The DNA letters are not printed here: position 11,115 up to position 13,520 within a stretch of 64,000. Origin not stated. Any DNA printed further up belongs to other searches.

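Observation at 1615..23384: Supra-operon (~22 kb) resembling the anaerobic indoleacetate (iaa) degradation cluster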

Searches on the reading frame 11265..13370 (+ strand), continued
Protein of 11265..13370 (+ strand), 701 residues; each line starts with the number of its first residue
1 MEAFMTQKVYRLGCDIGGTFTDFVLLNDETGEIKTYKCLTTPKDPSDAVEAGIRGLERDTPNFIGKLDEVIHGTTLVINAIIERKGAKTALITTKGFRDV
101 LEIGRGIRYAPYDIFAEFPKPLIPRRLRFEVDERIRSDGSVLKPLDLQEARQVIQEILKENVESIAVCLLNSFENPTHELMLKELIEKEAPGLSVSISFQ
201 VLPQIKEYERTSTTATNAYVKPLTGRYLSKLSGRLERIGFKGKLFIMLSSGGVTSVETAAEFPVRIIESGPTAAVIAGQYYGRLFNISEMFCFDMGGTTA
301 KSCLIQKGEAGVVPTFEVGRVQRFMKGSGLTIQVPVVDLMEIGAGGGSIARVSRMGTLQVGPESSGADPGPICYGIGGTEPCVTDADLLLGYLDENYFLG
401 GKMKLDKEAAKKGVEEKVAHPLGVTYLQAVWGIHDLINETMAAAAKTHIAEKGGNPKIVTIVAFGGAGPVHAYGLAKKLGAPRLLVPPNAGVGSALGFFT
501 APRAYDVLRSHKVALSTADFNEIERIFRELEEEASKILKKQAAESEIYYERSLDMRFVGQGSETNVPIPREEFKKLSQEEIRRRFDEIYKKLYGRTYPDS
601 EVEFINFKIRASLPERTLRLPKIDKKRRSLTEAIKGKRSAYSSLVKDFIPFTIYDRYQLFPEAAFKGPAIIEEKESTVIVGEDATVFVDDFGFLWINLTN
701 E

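Call 44: find_homologous_proteins(query=P0272, max_evalue=1e-30)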
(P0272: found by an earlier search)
Query P0272 (707 aa): 8000 proteins with E <= 1e-30 among 8000 candidates; the best 120 are listed.
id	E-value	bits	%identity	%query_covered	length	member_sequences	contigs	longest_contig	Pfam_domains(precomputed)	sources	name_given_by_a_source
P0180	0.0e+0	1546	99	100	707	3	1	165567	PF01968.25,PF19278.5,PF05378.20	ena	-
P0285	0.0e+0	1270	82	100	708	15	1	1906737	PF01968.25,PF19278.5,PF05378.20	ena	-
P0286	0.0e+0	1243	80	100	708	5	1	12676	PF01968.25,PF19278.5,PF05378.20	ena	-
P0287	0.0e+0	1220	79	100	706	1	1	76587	PF01968.25,PF19278.5,PF05378.20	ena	-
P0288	0.0e+0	1079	71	99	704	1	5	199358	PF01968.25,PF19278.5,PF05378.20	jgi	jgi:N-methylhydantoinase A/oxoprolinase/acetone carboxylase beta subunit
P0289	0.0e+0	1075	72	99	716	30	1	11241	PF00480.27,PF01968.25,PF19278.5,PF13941.13,PF05378.20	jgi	jgi:N-methylhydantoinase A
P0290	0.0e+0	1074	72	99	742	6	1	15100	PF01968.25,PF19278.5,PF05378.20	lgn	-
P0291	0.0e+0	1073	72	99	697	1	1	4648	PF01968.25,PF19278.5,PF13941.13,PF05378.20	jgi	jgi:N-methylhydantoinase A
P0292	0.0e+0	1073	73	99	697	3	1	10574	PF01968.25,PF19278.5,PF05378.20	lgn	-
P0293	0.0e+0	1072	73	99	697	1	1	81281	PF01968.25,PF19278.5,PF05378.20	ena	-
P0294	0.0e+0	1072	72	99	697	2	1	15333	PF01968.25,PF19278.5,PF05378.20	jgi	jgi:N-methylhydantoinase A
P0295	0.0e+0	1071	72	99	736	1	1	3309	PF01968.25,PF19278.5,PF05378.20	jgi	jgi:N-methylhydantoinase A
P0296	0.0e+0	1070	72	99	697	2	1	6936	PF01968.25,PF19278.5,PF13941.13,PF05378.20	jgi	jgi:N-methylhydantoinase A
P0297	0.0e+0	1069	72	99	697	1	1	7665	PF01968.25,PF19278.5,PF13941.13,PF05378.20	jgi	jgi:N-methylhydantoinase A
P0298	0.0e+0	1068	70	100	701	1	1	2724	PF01968.25,PF19278.5,PF05378.20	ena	-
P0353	1.6e-295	1000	68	99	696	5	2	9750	PF01968.25,PF19278.5,PF05378.20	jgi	jgi:N-methylhydantoinase A/oxoprolinase/acetone carboxylase beta subunit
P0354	2.0e-295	1000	72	95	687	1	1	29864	PF01968.25,PF05378.20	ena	-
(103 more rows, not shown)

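Call 45: find_encoding_contigs(protein=P0121, flank=10000, max_places=2)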
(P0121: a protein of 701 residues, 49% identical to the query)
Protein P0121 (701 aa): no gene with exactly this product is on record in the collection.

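Call 46: find_related_loci(query=window:11265-13370:+, collection=genome_contigs, flank=10000)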
Query window:11265-13370:+ (701 aa) in genome_contigs; peptide patterns used: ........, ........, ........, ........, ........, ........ (x = any residue, [..] = any of these).
388 stretches matched a pattern; 345 encode a relative of the query (tblastn E <= 1e-3); the best 80 are kept; 80 distinct loci.
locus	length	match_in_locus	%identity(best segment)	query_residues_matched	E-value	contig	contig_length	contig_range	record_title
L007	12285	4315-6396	86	5-698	0e+0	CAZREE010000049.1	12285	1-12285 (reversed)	MAG TPA_asm: uncultured Syntrophorhabdus sp. isolate binchicken_co377_150 genome assembly, contig: NODE_3850_length_1228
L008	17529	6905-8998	84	1-698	0e+0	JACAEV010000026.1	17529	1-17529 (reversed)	MAG: Syntrophaceae bacterium isolate L.E.D.11_1 k119_228538, whole genome shotgun sequence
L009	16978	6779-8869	84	2-698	0e+0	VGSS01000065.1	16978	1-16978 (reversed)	MAG: Deltaproteobacteria bacterium isolate K_DeepCast_250m_m2_302 K_DeepCast_250m_m2_302_Ga0194125_10006633, whole genom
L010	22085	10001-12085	84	5-699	0e+0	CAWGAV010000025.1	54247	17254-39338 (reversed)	MAG: uncultured delta proteobacterium isolate MFD04408.bin.3.102 genome assembly, contig: contig_33372, whole genome sho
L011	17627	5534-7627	84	1-698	0e+0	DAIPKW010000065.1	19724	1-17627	MAG TPA_asm: Thermodesulfobacteriota bacterium isolate CTOTU21550 NODE_1520_length_19724_cov_70.651228, whole genome sho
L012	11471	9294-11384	84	2-698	0e+0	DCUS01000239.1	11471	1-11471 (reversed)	MAG TPA_asm: Syntrophaceae bacterium UBA2208 UBA2208_contig_47270, whole genome shotgun sequence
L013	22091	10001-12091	83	2-698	0e+0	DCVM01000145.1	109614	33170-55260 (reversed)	MAG TPA_asm: Syntrophaceae bacterium UBA2188 UBA2188_contig_2465, whole genome shotgun sequence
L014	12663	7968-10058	85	2-698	0e+0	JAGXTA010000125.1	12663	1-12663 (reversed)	MAG: Deltaproteobacteria bacterium isolate CROMO_BS_46_3 c_000000707095, whole genome shotgun sequence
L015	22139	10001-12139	82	1-701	0e+0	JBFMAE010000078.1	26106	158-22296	MAG: Thermodesulfobacteriota bacterium isolate MAG130 MAG130_78, whole genome shotgun sequence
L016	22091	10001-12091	83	2-698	0e+0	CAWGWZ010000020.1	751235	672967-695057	MAG: uncultured delta proteobacterium isolate MFD04408.bin.3.38 genome assembly, contig: contig_3974, whole genome shotg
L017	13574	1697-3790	83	2-699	0e+0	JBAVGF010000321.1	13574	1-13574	MAG: Thermodesulfobacteriota bacterium isolate MFD06953_ilm_asm_bin13 k127_289559, whole genome shotgun sequence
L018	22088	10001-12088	83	5-700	0e+0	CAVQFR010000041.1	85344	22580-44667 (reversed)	MAG: uncultured delta proteobacterium isolate MFD05942.bin.3.282 genome assembly, contig: contig_7560, whole genome shot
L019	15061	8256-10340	82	5-699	0e+0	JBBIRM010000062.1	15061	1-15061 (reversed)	MAG: Deltaproteobacteria bacterium isolate SIF170217_bin_35 NODE_4213_length_15061_cov_6.103092, whole genome shotgun se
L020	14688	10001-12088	82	5-700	0e+0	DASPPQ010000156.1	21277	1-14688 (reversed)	MAG TPA_asm: Thermodesulfobacteriota bacterium isolate SMAG_U12177 k141_1401717, whole genome shotgun sequence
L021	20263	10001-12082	83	5-698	0e+0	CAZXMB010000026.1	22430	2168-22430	MAG TPA_asm: uncultured Syntrophaceae bacterium isolate SRP098346_co1_431 genome assembly, contig: NODE_2077_length_2243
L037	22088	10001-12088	80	3-698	0e+0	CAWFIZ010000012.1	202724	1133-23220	MAG: uncultured delta proteobacterium isolate MFD04716.bin.1.277 genome assembly, contig: contig_9377, whole genome shot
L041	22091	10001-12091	80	3-698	0e+0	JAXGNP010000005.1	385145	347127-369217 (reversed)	MAG: Syntrophorhabdus sp. isolate AnMBR.bin259 bin259_5, whole genome shotgun sequence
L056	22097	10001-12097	80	1-698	0e+0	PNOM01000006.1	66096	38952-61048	MAG: Syntrophus sp. (in: bacteria) isolate SW.010 SW_1000206_66096, whole genome shotgun sequence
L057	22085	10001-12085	80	5-698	0e+0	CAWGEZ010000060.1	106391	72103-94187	MAG: uncultured delta proteobacterium isolate MFD02134.bin.2.205 genome assembly, contig: contig_83339, whole genome sho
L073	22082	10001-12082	79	5-698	0e+0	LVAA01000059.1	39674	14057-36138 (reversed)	MAG: Syntrophobacterales bacterium Delta_02 Delta_02_contig_13931, whole genome shotgun sequence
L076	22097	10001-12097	79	1-698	0e+0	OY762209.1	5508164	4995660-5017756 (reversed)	MAG: Syntrophorhabdaceae bacterium isolate b67c53bf-795e-48b1-b0c8-2f1cb1e3683a genome assembly, chromosome: 1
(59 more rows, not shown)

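Call 53: search_protein_families(library=ncbifam, proteins=[L056:1137-2294:+, L056:2310-3461:+, L018:3824-4984:-, L041:4845-6044:+, L037:444-1394:+, L073:5454-6743:+], max_evalue=1e-10)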
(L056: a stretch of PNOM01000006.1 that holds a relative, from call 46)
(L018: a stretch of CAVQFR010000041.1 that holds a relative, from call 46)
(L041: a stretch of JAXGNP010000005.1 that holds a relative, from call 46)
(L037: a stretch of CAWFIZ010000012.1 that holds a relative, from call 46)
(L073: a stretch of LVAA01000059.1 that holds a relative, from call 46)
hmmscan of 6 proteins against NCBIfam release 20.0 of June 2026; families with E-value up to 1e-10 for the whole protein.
L056:1137-2294:+ (385 aa): 19 families
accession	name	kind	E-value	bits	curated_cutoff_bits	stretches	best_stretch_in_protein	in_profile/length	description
NF042972.1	AcrlCoAredClosAcrC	equivalog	8.2e-106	353.9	640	1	1-378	1-377/378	acryloyl-CoA reductase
NF045552.1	GlutCoADH_Des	equivalog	6.2e-82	275.8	470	1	1-378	1-380/387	glutaryl-CoA dehydrogenase Acd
NF058590.1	AcCoDHFadEBacil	equivalog_domain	6.3e-74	249.5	600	1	5-380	21-413/586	acyl-CoA dehydrogenase FadE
NF043006.1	CyhCrbnylCoADH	equivalog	7.4e-70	235.8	650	1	9-379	8-377/380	cyclohexane-1-carbonyl-CoA dehydrogenase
NF042439.1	SulpropCoADesulf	equivalog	1.9e-66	224.4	600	1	16-378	3-371/379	3-sulfinopropanoyl-CoA desulfinase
NF045652.1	ProlPCPDhRedW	equivalog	1.8e-62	211.3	650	1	42-375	37-371/376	L-prolyl-[peptidyl-carrier protein] dehydrogenase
NF053553.1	prodigi_MBC_PigA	equivalog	6.6e-61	206.5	500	1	1-375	1-377/381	prodigiosin MBC biosynthesis dehydrogenase PigA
NF008997.0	PRK12341.1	equivalog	2.8e-60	204.4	537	1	1-379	1-378/382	acyl-CoA dehydrogenase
TIGR03207.1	cyc_hxne_CoA_dh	equivalog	1.1e-56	192.2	575.35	1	5-376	1-370/372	cyclohexanecarboxyl-CoA dehydrogenase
NF002885.1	PRK03354.1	equivalog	2.1e-55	188.3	540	1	1-379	1-375/378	crotonobetainyl-CoA dehydrogenase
NF052270.1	Staph_DH_FadE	equivalog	4.9e-42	144.1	600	1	69-375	88-391/400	acyl-CoA dehydrogenase FadE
TIGR03204.1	pimC_large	equivalog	1.7e-33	116.1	623.85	1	9-297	16-296/395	pimeloyl-CoA dehydrogenase large subunit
TIGR03203.1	pimD_small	equivalog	6.5e-30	104.5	652.7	1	41-354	42-353/378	pimeloyl-CoA dehydrogenase small subunit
NF049984.1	Rv1679_FadE16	equivalog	1e-28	100.7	600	1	23-369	11-357/371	Rv1679 family acyl-CoA dehydrogenase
TIGR04022.1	sulfur_SfnB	equivalog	5.7e-23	81.4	430.9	1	15-357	12-360/391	SfnB family sulfur acquisition oxidoreductase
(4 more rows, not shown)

L056:2310-3461:+ (383 aa): 20 families
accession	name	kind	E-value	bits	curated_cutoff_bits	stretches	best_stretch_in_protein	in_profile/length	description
NF042972.1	AcrlCoAredClosAcrC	equivalog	4e-95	318.7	640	1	1-379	1-377/378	acryloyl-CoA reductase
NF045552.1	GlutCoADH_Des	equivalog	3.7e-80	270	470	1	1-371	1-372/387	glutaryl-CoA dehydrogenase Acd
NF043006.1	CyhCrbnylCoADH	equivalog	6.9e-75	252.4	650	1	9-378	8-375/380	cyclohexane-1-carbonyl-CoA dehydrogenase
NF008997.0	PRK12341.1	equivalog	6.2e-69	232.9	537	1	1-379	1-377/382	acyl-CoA dehydrogenase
NF042439.1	SulpropCoADesulf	equivalog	1.2e-67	228.3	600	1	19-380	7-372/379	3-sulfinopropanoyl-CoA desulfinase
NF058590.1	AcCoDHFadEBacil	equivalog_domain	2.1e-67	228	600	1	5-372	21-404/586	acyl-CoA dehydrogenase FadE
NF053553.1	prodigi_MBC_PigA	equivalog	9.4e-62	209.3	500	1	1-377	1-378/381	prodigiosin MBC biosynthesis dehydrogenase PigA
NF045652.1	ProlPCPDhRedW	equivalog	1.3e-61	208.6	650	1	12-376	7-371/376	L-prolyl-[peptidyl-carrier protein] dehydrogenase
NF002885.1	PRK03354.1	equivalog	8.3e-57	192.9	540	1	1-377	1-372/378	crotonobetainyl-CoA dehydrogenase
TIGR03207.1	cyc_hxne_CoA_dh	equivalog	2.5e-51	174.6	575.35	1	20-376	16-369/372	cyclohexanecarboxyl-CoA dehydrogenase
NF052270.1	Staph_DH_FadE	equivalog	5.6e-42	143.9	600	1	5-381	21-396/400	acyl-CoA dehydrogenase FadE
NF049984.1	Rv1679_FadE16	equivalog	1.9e-35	122.8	600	1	23-382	11-369/371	Rv1679 family acyl-CoA dehydrogenase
TIGR03203.1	pimD_small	equivalog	2.2e-30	106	652.7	1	3-349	2-347/378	pimeloyl-CoA dehydrogenase small subunit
TIGR03204.1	pimC_large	equivalog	5.2e-29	101.3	623.85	1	8-298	14-296/395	pimeloyl-CoA dehydrogenase large subunit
TIGR04022.1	sulfur_SfnB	equivalog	8.4e-26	90.8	430.9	1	24-358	21-360/391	SfnB family sulfur acquisition oxidoreductase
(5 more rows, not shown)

L018:3824-4984:- (386 aa): 19 families
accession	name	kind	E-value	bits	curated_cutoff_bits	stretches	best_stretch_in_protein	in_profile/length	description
NF042972.1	AcrlCoAredClosAcrC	equivalog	1.2e-74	251.3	640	1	3-374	1-367/378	acryloyl-CoA reductase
NF045552.1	GlutCoADH_Des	equivalog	9.2e-69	232.5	470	1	3-364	1-360/387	glutaryl-CoA dehydrogenase Acd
NF058590.1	AcCoDHFadEBacil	equivalog_domain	3e-64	217.6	600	1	6-315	20-323/586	acyl-CoA dehydrogenase FadE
NF008997.0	PRK12341.1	equivalog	2.1e-62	211.4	537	1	3-385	1-378/382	acyl-CoA dehydrogenase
NF043006.1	CyhCrbnylCoADH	equivalog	1.9e-57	195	650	1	8-365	5-357/380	cyclohexane-1-carbonyl-CoA dehydrogenase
NF042439.1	SulpropCoADesulf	equivalog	6.4e-56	189.7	600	1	21-376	7-363/379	3-sulfinopropanoyl-CoA desulfinase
NF002885.1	PRK03354.1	equivalog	3.6e-51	174.4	540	1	3-381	1-371/378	crotonobetainyl-CoA dehydrogenase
NF053553.1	prodigi_MBC_PigA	equivalog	2.8e-49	168.2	500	1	4-361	2-357/381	prodigiosin MBC biosynthesis dehydrogenase PigA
NF045652.1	ProlPCPDhRedW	equivalog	2e-42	145.4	650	1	11-349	5-340/376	L-prolyl-[peptidyl-carrier protein] dehydrogenase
TIGR03207.1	cyc_hxne_CoA_dh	equivalog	1.2e-36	126.3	575.35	1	16-380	11-368/372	cyclohexanecarboxyl-CoA dehydrogenase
NF052270.1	Staph_DH_FadE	equivalog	1.3e-30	106.4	600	1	15-381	29-391/400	acyl-CoA dehydrogenase FadE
TIGR03204.1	pimC_large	equivalog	1.9e-25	89.6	623.85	1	9-293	14-286/395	pimeloyl-CoA dehydrogenase large subunit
NF049984.1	Rv1679_FadE16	equivalog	6.1e-21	75.1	600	1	30-382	16-364/371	Rv1679 family acyl-CoA dehydrogenase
NF037942.1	ac_ACP_DH_MbtN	equivalog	2.7e-19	69.2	700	1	15-377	6-359/376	mycobactin biosynthesis acyl-ACP dehydrogenase MbtN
TIGR03203.1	pimD_small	equivalog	2.9e-19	69.4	652.7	1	29-359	28-352/378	pimeloyl-CoA dehydrogenase small subunit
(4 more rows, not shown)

L041:4845-6044:+ (399 aa): 6 families
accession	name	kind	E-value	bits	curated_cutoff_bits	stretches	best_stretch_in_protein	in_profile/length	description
NF052585.1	SucGlutTfsCaiB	equivalog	1.8e-51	175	750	1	10-380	11-386/394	succinate--glutarate CoA-transferase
NF003809.0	PRK05398.1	subfamily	4.1e-47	160.7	442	1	8-399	6-416/416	formyl-CoA transferase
TIGR03253.1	oxalate_frc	equivalog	4.4e-44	150.8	504.2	2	8-208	5-204/416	formyl-CoA transferase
NF008511.0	PRK11430.1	equivalog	5.7e-44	150.8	522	1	10-330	13-332/381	CoA:oxalate CoA-transferase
NF041294.1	Scnl_mescCoAtase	equivalog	6.9e-44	150.5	700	1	8-353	5-356/381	succinyl-CoA:mesaconate CoA-transferase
NF002914.1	PRK03525.1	equivalog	1.2e-21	77.1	413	1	70-399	63-397/400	L-carnitine CoA-transferase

L037:444-1394:+ (316 aa): 3 families
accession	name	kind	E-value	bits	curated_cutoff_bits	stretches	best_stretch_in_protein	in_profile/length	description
TIGR00750.1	lao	equivalog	8.6e-78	261.5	240.75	1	10-307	1-300/300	methylmalonyl Co-A mutase-associated GTPase MeaB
NF006958.0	PRK09435.1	equivalog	1.2e-57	195.4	329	1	3-312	13-331/333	methylmalonyl Co-A mutase-associated GTPase MeaB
NF045497.1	IsobCoAmut_IcmF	equivalog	4.6e-36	124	1500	1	8-204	150-353/1076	fused isobutyryl-CoA mutase/GTPase IcmF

L073:5454-6743:+ (429 aa): 10 families
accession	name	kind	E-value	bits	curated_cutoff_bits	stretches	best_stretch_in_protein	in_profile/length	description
NF007450.0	PRK10015.1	subfamily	3.2e-116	388.5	466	1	2-422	4-421/429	FAD-dependent oxidoreductase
NF007542.0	PRK10157.1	subfamily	4.4e-108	361.7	610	1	2-422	4-420/428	FAD-dependent oxidoreductase FixC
TIGR02032.1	GG-red-SF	subfamily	7.9e-28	98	158.8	1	5-330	2-296/297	geranylgeranyl reductase family protein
TIGR02023.1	BchP-ChlP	subfamily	5.3e-14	52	343.3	1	5-356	2-321/388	geranylgeranyl diphosphate reductase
NF041160.1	DGGPL_Thplmales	equivalog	9.7e-14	51.1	780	0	3-174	3-173/396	digeranylgeranylglycerophospholipid reductase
NF041080.1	DGGGPL_reductase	equivalog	5.1e-12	45.4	580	0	4-196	2-194/447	digeranylgeranylglycerophospholipid reductase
NF004833.1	PRK06185.1-1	subfamily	1.3e-11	43.9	488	0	110-182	109-186/403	FAD-dependent oxidoreductase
NF004834.1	PRK06185.1-3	subfamily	1.6e-11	43.7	500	0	4-172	8-180/420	FAD-dependent oxidoreductase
NF004835.0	PRK06185.1-4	equivalog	2.1e-11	43.3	601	0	107-171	113-182/411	FAD-dependent oxidoreductase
TIGR01988.1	Ubi-OHases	subfamily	2.5e-11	43.1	224.65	1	5-175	1-178/387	ubiquinone biosynthesis hydroxylase, UbiH/UbiF/VisC/COQ6 family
